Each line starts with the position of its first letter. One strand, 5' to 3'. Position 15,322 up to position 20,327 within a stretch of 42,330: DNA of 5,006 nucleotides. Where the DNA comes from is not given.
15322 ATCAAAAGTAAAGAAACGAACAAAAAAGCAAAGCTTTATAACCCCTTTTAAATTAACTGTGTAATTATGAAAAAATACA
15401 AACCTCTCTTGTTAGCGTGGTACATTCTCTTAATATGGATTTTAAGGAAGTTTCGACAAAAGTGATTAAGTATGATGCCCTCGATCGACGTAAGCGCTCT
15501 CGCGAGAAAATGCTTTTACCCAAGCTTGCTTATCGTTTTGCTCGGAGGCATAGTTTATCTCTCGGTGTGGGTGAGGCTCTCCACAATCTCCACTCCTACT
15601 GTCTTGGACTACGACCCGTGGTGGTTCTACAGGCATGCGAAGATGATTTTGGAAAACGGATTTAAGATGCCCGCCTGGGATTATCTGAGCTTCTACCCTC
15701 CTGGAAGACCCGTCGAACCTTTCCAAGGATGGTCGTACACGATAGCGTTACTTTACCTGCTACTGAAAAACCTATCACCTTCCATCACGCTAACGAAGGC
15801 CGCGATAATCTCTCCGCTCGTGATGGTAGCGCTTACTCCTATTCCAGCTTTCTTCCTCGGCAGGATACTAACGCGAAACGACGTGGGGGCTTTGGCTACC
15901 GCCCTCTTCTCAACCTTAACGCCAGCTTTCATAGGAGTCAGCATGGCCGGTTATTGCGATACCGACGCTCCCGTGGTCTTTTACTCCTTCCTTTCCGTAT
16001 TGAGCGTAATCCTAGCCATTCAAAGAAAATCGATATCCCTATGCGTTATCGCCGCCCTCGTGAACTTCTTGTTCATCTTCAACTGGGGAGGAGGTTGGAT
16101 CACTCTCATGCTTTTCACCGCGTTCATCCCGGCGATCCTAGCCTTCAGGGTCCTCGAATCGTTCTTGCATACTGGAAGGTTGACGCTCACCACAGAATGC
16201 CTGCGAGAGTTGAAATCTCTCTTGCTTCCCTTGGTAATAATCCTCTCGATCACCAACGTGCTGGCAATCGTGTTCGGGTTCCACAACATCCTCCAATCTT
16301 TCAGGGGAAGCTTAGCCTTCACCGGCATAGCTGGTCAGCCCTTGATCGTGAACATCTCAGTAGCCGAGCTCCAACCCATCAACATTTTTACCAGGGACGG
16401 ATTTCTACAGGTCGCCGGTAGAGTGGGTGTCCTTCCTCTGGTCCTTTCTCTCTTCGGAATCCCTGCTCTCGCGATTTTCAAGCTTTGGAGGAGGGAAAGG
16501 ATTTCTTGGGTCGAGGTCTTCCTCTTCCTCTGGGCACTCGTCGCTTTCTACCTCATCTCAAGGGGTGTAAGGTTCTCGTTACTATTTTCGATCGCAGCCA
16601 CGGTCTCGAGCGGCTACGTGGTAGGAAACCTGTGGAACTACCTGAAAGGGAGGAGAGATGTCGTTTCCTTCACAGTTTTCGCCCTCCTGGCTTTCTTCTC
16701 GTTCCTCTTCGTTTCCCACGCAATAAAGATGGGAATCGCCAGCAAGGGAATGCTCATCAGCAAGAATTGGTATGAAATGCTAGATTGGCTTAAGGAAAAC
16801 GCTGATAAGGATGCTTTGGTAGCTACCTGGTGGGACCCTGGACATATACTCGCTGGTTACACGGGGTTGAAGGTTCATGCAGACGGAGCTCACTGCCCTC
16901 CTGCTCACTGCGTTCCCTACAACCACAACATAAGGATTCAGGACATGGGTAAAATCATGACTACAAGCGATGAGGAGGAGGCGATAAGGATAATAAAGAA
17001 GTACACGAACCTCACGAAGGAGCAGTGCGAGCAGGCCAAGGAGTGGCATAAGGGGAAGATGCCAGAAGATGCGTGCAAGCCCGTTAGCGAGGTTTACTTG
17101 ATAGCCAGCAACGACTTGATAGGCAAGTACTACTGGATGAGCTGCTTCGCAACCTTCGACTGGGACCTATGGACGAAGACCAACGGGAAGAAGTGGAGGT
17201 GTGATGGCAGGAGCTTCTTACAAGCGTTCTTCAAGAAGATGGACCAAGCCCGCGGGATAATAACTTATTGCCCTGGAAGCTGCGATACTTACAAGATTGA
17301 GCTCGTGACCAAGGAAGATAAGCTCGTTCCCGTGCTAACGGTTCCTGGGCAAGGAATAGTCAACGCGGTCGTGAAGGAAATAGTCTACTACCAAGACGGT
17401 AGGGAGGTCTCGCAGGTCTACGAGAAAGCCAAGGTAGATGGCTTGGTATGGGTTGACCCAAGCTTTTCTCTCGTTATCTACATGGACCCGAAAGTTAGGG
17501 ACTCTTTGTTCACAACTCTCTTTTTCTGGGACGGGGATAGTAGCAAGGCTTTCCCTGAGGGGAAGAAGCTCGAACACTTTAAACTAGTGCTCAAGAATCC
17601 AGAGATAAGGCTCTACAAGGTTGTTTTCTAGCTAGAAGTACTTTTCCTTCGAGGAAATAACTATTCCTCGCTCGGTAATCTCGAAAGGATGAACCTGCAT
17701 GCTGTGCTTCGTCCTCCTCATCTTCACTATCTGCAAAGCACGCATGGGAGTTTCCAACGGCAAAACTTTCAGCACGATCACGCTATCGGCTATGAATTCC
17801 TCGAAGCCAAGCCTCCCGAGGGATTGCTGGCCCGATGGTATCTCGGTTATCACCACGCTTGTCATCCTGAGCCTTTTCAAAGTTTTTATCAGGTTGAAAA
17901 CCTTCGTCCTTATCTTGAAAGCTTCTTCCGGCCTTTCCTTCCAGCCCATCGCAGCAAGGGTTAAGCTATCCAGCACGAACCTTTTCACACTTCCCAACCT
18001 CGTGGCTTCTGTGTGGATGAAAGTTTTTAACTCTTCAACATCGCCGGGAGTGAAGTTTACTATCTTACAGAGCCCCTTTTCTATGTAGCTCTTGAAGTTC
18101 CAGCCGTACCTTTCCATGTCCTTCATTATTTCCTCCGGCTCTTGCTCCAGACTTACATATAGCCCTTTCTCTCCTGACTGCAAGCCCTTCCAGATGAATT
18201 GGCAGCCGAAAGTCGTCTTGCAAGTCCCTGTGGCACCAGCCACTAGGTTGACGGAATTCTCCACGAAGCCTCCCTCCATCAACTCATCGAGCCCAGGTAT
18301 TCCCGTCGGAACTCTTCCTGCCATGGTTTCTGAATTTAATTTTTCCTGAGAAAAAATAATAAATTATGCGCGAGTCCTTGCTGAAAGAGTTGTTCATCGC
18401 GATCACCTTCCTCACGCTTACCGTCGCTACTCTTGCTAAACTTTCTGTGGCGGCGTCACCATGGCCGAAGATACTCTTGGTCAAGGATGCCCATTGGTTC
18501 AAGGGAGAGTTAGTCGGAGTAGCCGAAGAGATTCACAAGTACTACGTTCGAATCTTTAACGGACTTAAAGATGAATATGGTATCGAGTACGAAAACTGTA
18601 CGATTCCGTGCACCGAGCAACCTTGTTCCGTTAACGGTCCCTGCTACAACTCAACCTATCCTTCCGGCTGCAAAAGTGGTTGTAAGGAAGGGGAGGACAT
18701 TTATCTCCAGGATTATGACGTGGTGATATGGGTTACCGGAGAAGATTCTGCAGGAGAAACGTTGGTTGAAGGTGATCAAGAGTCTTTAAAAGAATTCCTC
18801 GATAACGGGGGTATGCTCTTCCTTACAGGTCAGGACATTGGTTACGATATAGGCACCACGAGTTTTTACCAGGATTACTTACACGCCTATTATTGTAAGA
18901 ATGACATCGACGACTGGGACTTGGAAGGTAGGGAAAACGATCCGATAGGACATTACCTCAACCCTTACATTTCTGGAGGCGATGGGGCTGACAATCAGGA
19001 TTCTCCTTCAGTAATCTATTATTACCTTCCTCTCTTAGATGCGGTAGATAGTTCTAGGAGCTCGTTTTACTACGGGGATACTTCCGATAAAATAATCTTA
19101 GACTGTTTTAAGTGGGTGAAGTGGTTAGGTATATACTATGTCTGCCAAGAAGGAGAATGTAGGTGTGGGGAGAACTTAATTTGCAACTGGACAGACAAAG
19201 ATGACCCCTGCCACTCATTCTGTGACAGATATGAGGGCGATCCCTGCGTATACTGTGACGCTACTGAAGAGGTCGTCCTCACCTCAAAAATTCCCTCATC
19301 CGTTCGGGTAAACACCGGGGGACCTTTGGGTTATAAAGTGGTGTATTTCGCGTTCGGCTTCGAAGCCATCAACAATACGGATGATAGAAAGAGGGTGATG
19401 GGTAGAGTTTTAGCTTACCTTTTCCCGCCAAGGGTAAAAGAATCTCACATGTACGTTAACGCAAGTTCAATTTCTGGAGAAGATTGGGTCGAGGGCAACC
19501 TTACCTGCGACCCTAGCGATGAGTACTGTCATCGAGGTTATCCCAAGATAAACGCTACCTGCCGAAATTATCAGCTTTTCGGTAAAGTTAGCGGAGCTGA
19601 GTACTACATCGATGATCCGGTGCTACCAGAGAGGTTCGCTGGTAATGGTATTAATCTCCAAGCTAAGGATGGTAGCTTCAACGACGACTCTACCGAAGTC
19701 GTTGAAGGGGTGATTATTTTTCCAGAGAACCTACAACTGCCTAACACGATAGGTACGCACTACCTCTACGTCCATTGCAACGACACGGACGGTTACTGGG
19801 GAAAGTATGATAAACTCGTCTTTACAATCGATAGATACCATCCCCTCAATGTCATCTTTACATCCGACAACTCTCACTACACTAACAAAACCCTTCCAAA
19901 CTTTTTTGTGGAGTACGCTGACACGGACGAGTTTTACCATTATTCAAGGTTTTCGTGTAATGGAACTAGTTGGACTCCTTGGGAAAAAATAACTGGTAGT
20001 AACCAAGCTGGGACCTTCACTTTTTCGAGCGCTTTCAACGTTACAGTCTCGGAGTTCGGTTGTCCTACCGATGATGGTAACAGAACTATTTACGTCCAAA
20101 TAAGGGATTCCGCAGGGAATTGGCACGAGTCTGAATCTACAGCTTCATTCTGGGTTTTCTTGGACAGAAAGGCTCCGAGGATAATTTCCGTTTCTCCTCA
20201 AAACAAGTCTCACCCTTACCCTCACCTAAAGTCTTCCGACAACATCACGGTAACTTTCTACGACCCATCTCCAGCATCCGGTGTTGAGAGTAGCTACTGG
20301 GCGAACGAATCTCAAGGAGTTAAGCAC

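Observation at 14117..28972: Candidate envelope module: GT4 + AglB + a 3273-aa sequon-saturated type-I membrane protein bracketed by two paralogous KaiC-like ATPases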

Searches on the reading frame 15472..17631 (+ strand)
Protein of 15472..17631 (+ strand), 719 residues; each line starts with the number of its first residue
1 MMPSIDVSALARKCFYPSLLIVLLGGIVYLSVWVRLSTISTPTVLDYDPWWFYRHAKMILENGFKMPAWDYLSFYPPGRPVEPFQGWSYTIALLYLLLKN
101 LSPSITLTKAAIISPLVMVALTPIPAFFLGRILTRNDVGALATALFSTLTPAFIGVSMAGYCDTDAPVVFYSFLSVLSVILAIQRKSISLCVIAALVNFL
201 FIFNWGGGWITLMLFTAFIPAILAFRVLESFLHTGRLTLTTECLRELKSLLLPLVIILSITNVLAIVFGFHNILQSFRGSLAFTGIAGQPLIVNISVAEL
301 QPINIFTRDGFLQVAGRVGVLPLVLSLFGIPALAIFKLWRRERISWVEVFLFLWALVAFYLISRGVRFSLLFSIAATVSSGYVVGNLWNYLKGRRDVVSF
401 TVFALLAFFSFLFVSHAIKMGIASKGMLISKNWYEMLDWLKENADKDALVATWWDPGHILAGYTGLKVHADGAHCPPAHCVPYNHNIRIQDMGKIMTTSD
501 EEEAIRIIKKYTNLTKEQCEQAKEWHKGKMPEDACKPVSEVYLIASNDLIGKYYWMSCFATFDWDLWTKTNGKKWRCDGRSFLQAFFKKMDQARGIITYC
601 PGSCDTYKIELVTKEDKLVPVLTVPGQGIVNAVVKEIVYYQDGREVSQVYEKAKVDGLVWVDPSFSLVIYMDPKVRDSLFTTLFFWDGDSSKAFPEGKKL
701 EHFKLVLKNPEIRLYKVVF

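Call 3: search_protein_families(library=pfam, proteins=[window:15472-17631:+], max_evalue=0.01)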
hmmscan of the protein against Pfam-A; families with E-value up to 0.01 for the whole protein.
window:15472-17631:+ (719 aa): 1 family
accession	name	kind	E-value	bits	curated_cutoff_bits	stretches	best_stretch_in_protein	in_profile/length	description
PF02516.20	STT3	-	2.2e-26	93.8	24.5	1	42-420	27-403/405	Oligosaccharyl transferase STT3, N-terminal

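Call 37: search_protein_families(library=ncbifam, proteins=[window:15472-17631:+], max_evalue=0.001)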
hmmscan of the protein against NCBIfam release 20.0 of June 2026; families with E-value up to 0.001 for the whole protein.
window:15472-17631:+ (719 aa): 2 families
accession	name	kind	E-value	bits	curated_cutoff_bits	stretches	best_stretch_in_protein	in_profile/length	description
TIGR04154.1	archaeo_STT3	subfamily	2.7e-21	75.6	450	2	22-272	2-261/831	oligosaccharyl transferase, archaeosortase A system-associated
NF050801.1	ProtGlycPglB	equivalog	5.2e-07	28.5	1300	1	351-473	355-477/713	undecaprenyl-diphosphooligosaccharide--protein glycotransferase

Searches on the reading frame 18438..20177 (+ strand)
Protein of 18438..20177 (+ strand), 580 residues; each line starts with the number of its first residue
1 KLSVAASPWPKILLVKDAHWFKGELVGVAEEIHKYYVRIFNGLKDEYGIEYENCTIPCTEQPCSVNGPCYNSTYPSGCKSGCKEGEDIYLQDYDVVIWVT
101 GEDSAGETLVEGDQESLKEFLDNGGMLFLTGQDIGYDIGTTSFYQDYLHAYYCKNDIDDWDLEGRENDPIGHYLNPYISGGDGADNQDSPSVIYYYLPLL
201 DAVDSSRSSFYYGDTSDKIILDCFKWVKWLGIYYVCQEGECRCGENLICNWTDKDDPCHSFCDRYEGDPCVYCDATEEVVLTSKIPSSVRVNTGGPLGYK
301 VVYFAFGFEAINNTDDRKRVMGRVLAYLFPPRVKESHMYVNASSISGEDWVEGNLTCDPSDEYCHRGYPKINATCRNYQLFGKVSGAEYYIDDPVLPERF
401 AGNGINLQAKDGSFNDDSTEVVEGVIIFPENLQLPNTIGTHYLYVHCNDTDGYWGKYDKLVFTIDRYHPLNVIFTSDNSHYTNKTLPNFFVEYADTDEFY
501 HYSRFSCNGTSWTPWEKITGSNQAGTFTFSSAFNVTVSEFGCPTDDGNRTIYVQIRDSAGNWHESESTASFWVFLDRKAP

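Call 80: predict_structure(alignment_id=A3)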
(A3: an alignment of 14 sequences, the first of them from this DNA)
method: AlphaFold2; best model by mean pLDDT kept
length: 580 residues; sequences in the alignment: 14
mean_pLDDT: 73.4   pTM: 0.68
mean pLDDT of the five models: 73.4, 68.9, 68.9, 64.5, 64.3
residues with pLDDT >= 90: 66; 70-90: 318; 50-70: 124; < 50: 72
segments of 3 or more residues with pLDDT < 50: 1-7, 152-161, 180-215, 283-287, 396-400, 521-523
pLDDT, mean of each block of 10 residues (from residue 1): 42 80 54 76 79 80 77 79 84 86 64 88 84 56 68 42 59 60 43 40 35 56 81 81 80 79 76 56 50 71 67 74 83 88 80 88 89 88 88 57 83 85 89 72 88 81 84 72 83 66 89 81 51 84 91 88 84 83
secondary structure, 60 per line:
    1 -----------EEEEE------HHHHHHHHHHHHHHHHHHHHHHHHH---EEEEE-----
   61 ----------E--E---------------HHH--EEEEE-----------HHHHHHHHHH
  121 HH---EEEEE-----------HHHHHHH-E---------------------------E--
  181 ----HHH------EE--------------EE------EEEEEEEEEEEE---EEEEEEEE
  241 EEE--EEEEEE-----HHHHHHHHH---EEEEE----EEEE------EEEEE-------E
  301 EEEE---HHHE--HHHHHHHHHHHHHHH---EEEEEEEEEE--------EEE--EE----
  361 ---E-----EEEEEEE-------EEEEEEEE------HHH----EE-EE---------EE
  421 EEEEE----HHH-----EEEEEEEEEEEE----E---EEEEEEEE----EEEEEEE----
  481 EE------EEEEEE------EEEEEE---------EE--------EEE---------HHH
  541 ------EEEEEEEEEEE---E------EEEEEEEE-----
elements in order: E12-16 H23-47 E51-55 E95-99 H111-122 E126-130 H142-148 E218-229 E233-243 E246-251 H257-265 E269-273 E278-281 E288-292 E300-304 H314-328 E332-341 E350-352 E370-376 E384-391 E419-425 E438-449 E458-465 E470-476 E489-494 E501-506 E526-528 E547-557 E568-575
